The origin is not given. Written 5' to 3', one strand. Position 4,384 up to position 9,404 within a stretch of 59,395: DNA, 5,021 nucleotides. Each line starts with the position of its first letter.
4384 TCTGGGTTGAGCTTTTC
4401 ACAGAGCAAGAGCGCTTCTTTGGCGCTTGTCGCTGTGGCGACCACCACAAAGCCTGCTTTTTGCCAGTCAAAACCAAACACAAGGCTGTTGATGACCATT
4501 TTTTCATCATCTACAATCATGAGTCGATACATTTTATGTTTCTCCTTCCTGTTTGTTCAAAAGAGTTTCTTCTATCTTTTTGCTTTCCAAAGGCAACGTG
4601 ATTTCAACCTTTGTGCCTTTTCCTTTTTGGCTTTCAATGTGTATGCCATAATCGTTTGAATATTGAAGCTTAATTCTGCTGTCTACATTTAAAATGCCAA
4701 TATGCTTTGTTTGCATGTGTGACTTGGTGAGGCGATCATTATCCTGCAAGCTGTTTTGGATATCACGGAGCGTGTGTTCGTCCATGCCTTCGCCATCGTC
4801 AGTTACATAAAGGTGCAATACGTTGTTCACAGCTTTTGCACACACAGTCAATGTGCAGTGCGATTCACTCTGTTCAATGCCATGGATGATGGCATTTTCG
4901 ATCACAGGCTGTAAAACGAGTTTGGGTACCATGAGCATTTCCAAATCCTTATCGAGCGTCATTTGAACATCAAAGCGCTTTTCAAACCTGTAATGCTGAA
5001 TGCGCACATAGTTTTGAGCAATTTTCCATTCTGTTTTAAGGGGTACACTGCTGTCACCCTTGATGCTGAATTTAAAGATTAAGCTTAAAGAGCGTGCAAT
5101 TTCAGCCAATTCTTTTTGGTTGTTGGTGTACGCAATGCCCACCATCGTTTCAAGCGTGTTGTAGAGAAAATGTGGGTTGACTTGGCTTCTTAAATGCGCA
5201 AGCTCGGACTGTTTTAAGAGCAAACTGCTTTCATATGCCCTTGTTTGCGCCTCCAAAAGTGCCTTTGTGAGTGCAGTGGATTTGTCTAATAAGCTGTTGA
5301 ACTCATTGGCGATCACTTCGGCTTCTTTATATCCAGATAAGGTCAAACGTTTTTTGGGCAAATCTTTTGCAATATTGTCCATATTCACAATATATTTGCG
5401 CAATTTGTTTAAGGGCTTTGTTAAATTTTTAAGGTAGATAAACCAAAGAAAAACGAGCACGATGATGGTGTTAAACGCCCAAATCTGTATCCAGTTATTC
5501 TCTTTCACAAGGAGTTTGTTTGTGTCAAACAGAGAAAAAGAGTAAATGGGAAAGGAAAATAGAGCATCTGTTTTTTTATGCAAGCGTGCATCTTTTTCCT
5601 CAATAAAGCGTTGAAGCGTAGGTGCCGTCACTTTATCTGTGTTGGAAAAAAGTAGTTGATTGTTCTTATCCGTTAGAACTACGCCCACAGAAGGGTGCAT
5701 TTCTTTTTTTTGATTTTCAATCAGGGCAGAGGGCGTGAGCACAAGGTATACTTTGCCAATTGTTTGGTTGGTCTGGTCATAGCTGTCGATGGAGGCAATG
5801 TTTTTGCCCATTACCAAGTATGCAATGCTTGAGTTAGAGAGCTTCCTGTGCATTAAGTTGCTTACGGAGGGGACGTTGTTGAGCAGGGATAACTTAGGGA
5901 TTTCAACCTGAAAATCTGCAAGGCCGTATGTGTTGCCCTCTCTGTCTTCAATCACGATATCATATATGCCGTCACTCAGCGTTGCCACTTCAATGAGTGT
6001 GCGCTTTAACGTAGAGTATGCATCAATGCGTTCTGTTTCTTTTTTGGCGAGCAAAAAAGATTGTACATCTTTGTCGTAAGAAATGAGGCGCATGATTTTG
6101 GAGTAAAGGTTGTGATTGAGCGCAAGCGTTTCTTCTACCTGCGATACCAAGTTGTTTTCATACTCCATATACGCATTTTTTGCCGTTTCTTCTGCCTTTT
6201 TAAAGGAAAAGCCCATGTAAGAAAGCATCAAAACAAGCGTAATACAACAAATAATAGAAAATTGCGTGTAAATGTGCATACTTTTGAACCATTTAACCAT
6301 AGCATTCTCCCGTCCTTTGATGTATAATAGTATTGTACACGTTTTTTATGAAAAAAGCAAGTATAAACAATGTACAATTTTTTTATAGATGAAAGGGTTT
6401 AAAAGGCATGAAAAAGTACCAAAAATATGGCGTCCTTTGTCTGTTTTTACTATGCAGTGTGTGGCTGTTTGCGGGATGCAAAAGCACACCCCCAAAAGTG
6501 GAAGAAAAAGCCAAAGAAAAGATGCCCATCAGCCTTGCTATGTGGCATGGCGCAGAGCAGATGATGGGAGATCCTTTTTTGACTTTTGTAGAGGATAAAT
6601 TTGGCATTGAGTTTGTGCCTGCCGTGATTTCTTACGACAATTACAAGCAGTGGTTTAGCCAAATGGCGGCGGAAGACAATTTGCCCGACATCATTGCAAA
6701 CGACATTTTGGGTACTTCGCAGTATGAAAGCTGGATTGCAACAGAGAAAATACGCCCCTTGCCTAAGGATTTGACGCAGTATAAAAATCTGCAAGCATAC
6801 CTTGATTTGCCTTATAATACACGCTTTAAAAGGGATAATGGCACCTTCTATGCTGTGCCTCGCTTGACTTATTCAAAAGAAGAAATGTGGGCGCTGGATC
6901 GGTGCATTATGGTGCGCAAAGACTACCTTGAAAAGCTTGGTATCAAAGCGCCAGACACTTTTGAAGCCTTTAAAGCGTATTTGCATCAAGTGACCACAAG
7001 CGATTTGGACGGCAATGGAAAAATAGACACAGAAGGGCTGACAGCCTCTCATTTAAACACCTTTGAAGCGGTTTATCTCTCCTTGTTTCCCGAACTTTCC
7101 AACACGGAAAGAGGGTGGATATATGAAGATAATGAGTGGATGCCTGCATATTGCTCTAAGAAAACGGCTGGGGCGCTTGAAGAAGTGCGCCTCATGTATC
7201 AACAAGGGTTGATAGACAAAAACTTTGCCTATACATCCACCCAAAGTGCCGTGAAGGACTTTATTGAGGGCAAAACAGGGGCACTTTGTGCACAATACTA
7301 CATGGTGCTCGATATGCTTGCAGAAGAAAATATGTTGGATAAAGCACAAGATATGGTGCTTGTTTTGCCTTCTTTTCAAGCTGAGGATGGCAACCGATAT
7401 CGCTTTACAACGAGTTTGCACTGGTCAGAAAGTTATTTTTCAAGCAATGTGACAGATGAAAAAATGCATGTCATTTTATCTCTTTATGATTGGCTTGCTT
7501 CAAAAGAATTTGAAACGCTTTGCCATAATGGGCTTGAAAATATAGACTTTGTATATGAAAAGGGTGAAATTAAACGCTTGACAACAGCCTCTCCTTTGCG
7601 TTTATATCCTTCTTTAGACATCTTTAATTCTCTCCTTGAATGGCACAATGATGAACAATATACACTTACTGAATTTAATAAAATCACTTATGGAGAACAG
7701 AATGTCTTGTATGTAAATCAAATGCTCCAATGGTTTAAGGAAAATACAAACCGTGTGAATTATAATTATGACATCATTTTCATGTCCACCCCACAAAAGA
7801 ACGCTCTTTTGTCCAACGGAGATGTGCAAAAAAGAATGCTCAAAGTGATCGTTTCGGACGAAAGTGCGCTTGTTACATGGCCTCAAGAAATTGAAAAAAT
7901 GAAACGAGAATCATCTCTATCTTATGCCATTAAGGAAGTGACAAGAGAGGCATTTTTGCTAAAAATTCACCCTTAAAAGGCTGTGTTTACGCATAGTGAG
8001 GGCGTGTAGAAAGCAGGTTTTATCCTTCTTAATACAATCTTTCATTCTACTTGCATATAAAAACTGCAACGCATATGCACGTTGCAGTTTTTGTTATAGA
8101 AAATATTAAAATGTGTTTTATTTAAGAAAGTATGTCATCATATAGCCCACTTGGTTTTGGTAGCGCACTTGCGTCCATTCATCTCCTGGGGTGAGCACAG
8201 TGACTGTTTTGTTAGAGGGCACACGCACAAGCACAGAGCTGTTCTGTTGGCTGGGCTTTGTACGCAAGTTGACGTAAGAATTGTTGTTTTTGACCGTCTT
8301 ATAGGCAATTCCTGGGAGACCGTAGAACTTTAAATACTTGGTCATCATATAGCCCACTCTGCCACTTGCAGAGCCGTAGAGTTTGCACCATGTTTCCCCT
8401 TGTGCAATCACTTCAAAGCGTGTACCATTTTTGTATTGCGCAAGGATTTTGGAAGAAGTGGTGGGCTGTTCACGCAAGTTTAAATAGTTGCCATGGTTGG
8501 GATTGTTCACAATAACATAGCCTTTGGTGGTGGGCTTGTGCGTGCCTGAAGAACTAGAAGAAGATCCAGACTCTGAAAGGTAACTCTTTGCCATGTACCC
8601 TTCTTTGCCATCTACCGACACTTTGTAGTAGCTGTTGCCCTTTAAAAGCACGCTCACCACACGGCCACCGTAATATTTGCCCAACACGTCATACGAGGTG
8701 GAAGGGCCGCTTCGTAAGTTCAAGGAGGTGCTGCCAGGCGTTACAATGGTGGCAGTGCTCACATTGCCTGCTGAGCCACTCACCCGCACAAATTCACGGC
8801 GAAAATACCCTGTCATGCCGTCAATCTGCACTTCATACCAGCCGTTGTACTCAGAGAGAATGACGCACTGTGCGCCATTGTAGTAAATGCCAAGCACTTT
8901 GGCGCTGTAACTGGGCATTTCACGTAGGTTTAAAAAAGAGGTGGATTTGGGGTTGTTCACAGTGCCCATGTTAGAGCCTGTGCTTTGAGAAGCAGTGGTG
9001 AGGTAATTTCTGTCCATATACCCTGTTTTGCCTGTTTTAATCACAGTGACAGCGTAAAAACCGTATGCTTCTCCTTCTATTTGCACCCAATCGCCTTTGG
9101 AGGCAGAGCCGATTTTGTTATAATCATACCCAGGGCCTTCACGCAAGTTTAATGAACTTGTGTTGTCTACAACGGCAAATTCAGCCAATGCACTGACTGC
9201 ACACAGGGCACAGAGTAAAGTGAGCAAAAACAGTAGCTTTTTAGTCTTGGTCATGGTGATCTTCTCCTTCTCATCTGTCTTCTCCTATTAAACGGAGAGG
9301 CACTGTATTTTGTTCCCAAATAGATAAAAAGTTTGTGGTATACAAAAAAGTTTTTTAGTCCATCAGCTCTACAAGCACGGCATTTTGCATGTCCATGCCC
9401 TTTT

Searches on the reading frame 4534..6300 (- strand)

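Call 9: search_protein_families(library=pfam, proteins=[window:4534-6300:-], max_evalue=0.00001)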
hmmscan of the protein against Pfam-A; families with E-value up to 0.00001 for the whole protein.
window:4534-6300:- (588 aa): 2 families
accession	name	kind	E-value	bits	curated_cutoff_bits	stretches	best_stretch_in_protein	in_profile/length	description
PF06580.19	His_kinase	-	1e-20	74.2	25.2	1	366-443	2-81/81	Histidine kinase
PF02518.31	HATPase_c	-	8e-10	39.6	26.4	1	461-572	8-110/111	Histidine kinase-, DNA gyrase B-, and HSP90-like ATPase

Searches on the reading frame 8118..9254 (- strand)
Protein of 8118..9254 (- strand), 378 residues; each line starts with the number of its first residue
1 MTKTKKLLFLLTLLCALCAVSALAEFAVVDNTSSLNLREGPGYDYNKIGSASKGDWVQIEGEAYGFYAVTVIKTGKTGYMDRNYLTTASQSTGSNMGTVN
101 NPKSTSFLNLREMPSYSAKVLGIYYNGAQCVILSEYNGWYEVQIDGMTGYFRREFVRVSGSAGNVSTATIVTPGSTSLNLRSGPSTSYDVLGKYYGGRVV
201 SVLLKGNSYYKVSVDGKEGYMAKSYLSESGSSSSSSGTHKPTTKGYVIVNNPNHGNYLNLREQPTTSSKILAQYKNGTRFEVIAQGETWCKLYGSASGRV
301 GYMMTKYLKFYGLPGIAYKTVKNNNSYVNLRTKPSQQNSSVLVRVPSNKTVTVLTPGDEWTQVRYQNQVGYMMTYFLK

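Call 9: search_protein_families(library=pfam, proteins=[window:8118-9254:-], max_evalue=0.00001)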
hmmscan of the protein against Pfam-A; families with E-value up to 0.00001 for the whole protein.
window:8118-9254:- (378 aa): 3 families
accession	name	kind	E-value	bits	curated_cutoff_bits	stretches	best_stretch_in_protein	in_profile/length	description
PF08239.17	SH3_3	-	8.1e-52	173.7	27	5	177-227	2-54/54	Bacterial SH3 domain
PF06347.19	SH3_4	-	2.2e-24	85.4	24.1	0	256-292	3-39/56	Bacterial SH3 domain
PF07653.23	SH3_2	-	6.4e-06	26.2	21.8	0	135-158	31-54/55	Variant SH3 domain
